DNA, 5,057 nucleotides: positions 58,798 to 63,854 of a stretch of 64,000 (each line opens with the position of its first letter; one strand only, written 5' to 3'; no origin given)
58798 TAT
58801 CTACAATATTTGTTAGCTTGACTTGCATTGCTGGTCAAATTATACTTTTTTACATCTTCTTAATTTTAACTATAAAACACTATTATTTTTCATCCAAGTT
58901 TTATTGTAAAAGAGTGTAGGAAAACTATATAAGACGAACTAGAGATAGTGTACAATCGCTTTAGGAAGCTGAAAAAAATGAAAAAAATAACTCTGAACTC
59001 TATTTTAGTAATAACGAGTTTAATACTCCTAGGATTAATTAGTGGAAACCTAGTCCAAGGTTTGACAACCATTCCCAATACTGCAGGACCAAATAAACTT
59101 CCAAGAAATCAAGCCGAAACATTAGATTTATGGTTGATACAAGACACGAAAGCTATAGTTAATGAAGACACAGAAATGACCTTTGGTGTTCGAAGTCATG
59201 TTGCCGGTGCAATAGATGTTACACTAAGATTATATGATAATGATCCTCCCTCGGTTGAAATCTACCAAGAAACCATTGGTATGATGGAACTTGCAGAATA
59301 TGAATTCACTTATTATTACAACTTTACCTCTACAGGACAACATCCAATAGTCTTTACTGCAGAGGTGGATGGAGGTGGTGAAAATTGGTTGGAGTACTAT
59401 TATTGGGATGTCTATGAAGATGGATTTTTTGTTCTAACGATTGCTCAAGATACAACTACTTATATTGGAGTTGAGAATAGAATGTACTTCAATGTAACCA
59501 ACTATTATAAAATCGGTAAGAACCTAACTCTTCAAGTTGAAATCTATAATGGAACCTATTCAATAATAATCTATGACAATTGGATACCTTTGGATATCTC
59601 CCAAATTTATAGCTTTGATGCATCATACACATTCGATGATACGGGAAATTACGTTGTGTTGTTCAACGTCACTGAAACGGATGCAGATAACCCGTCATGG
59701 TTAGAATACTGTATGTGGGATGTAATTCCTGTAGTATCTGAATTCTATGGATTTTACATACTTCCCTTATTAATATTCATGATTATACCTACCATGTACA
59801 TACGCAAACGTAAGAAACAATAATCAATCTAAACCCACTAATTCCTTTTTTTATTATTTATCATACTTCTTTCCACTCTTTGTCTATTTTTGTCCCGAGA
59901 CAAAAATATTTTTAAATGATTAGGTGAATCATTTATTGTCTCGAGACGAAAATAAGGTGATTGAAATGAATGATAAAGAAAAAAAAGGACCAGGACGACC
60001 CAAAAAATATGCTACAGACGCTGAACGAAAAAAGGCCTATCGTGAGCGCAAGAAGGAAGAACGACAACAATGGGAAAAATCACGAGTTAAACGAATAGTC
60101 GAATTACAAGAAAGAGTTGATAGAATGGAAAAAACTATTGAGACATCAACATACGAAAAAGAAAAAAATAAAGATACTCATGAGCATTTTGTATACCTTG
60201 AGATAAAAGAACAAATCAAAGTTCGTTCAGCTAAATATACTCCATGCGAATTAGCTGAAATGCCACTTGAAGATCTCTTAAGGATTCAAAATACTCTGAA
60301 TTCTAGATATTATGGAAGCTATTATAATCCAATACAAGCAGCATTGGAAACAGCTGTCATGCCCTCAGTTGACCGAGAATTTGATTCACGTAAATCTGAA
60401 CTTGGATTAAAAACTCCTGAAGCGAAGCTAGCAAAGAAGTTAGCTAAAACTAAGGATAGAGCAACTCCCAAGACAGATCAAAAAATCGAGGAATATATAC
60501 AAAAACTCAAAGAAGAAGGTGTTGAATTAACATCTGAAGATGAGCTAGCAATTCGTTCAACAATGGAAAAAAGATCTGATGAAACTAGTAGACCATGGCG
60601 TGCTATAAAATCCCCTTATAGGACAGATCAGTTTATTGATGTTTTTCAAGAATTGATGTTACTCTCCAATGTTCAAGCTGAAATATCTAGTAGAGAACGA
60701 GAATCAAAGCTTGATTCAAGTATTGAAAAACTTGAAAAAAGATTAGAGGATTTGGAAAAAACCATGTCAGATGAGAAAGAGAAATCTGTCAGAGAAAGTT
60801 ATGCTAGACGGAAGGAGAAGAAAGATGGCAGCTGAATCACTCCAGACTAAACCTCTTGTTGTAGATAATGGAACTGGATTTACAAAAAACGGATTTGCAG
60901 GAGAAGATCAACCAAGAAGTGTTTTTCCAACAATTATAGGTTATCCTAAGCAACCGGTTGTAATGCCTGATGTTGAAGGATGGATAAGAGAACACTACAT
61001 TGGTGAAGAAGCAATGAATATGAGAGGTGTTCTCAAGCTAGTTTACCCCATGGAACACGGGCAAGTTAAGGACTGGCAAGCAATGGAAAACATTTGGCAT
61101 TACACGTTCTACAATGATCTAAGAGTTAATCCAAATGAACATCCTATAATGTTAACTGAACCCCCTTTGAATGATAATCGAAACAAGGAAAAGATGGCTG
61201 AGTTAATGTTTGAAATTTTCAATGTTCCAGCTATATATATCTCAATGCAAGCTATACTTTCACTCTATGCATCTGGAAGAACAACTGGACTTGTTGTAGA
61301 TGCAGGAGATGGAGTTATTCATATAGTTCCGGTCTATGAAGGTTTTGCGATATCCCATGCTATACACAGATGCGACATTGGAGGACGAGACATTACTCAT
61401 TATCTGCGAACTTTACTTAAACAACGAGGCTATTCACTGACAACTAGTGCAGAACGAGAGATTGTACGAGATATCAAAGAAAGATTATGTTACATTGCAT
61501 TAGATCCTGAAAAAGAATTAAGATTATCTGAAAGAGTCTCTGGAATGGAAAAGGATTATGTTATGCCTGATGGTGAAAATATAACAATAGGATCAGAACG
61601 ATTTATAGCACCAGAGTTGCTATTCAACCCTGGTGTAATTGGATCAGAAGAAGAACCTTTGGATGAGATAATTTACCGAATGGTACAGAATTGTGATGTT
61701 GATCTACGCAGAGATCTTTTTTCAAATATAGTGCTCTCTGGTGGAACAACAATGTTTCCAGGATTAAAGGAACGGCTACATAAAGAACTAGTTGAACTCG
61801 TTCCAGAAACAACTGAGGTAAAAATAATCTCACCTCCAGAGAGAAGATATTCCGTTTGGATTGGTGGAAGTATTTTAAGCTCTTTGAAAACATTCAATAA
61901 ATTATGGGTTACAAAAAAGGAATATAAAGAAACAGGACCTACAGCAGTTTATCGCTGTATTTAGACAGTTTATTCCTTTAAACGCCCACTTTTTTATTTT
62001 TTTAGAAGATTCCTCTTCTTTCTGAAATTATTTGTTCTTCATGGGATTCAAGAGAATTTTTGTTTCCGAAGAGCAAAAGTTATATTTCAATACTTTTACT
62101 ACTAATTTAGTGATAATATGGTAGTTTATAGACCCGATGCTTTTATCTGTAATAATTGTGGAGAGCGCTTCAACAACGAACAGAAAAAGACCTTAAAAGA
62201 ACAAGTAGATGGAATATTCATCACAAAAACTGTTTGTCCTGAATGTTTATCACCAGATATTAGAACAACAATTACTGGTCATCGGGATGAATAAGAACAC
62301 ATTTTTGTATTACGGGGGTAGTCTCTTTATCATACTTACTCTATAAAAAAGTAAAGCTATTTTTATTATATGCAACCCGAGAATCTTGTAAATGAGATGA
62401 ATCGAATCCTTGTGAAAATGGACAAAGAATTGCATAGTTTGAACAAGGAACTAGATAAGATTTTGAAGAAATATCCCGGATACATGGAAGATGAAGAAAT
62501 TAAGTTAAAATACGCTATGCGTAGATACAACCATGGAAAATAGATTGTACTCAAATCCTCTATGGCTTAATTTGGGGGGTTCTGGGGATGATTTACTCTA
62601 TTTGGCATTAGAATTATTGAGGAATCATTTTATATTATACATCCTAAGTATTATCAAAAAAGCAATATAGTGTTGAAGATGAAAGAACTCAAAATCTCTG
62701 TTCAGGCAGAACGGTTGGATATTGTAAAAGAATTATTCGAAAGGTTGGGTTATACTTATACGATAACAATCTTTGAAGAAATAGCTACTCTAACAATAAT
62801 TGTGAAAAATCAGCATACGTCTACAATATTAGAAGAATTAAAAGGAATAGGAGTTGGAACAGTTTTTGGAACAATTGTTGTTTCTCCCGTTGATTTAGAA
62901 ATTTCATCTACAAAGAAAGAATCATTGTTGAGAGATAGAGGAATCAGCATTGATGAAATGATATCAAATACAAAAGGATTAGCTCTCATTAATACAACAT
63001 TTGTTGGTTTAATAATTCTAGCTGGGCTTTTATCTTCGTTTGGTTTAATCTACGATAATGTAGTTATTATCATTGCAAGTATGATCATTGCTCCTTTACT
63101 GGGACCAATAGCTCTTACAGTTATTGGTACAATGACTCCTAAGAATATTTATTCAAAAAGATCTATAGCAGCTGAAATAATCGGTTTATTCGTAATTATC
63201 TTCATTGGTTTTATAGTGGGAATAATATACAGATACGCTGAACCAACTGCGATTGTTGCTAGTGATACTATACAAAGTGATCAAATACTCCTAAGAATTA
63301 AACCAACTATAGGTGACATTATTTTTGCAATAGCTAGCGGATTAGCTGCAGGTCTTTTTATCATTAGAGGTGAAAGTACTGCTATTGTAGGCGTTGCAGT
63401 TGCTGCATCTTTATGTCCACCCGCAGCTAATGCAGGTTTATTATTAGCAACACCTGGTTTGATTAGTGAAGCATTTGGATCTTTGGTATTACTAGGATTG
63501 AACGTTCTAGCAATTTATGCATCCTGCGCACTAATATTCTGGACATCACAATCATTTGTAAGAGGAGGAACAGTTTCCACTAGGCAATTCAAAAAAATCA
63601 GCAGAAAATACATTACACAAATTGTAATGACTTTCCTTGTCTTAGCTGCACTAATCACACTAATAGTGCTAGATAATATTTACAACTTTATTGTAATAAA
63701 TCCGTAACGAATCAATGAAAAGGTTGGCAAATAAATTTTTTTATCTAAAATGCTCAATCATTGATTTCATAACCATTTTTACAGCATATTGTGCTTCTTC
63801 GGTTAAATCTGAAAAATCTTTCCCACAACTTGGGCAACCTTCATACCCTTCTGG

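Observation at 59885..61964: Palindromic site + DNA-binding coiled-coil protein + true actin: a ParMRC-like cassette built on eukaryote-type actin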

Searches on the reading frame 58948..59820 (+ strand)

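Call 7: search_protein_families(library=pfam, proteins=[window:58948-59820:+], max_evalue=0.1)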
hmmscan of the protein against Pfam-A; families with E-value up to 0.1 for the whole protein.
window:58948-59820:+ (291 aa): 1 family
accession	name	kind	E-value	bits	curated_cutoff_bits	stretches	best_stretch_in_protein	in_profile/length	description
PF02018.23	CBM_4_9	-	0.047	14.5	25.9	0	102-152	49-100/136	Carbohydrate binding domain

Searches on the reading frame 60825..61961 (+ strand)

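Call 7: search_protein_families(library=pfam, proteins=[window:60825-61961:+], max_evalue=0.1)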
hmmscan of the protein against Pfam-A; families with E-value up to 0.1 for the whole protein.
window:60825-61961:+ (379 aa): 2 families
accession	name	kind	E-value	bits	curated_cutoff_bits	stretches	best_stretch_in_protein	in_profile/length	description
PF00022.25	Actin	-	4.7e-130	434.3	27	1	7-377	3-407/410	Actin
PF06723.19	MreB_Mbl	-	0.0015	17.9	27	1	59-322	42-297/327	MreB/Mbl protein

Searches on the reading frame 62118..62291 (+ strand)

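Call 7: search_protein_families(library=pfam, proteins=[window:62118-62291:+], max_evalue=0.1)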
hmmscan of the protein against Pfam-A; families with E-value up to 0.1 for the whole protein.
window:62118-62291:+ (58 aa): 11 families
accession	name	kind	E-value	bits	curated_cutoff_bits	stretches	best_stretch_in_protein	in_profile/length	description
PF09723.15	Zn_ribbon_8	-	0.0005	20.5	34.4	1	9-49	6-38/41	Zinc ribbon domain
PF24453.1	DUF7569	-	0.00054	20.4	27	1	7-45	3-42/70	Family of unknown function (DUF7569)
PF01155.25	HypA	-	0.0013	19.2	28.9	1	6-50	68-99/112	Hydrogenase/urease nickel incorporation, metallochaperone, hypA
PF12773.13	DZR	-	0.0021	18.6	27.3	1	5-46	9-33/45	Double zinc ribbon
PF08271.17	Zn_Ribbon_TF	-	0.0022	18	29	0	39-48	2-11/43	TFIIB zinc-binding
PF05191.20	ADK_lid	-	0.0075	16.6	26.6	1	10-31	3-24/36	Adenylate kinase, active site lid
PF13248.11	Zn_ribbon_3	-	0.015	15.2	27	0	6-17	14-25/26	zinc-ribbon domain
PF14369.11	Zn_ribbon_19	-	0.025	15.1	30.8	0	7-18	19-31/35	zinc-ribbon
PF07754.17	HVO_2753_ZBP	-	0.047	13.9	33.2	0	8-17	16-25/46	Small zinc finger protein HVO_2753-like, Zn-binding pocket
PF08274.17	Zn_Ribbon_YjdM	-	0.056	13.9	30.8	0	7-16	18-27/30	PhnA Zinc-Ribbon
PF23545.1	Zn_ribbon_HMPTM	-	0.088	12.8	27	0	36-45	5-14/45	HMPTM N-terminal zinc ribbon domain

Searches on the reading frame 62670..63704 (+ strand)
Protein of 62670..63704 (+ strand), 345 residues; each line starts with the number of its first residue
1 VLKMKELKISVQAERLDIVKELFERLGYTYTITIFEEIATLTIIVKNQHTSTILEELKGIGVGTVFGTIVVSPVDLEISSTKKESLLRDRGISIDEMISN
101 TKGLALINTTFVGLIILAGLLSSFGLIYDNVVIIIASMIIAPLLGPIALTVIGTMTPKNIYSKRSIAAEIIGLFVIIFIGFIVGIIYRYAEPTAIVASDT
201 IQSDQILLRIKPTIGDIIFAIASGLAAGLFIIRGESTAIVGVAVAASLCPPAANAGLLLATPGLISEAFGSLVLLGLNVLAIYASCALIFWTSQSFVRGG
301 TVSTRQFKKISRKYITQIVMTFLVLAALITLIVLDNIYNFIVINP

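Call 7: search_protein_families(library=pfam, proteins=[window:62670-63704:+], max_evalue=0.1)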
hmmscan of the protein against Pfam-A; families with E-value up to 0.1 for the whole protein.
window:62670-63704:+ (345 aa): 2 families
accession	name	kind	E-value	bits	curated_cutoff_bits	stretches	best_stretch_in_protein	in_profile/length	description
PF04087.19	DUF389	-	1.3e-28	100.2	23.9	1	138-283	1-136/137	Domain of unknown function (DUF389)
PF01842.31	ACT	-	0.033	14.4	27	0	86-109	20-45/66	ACT domain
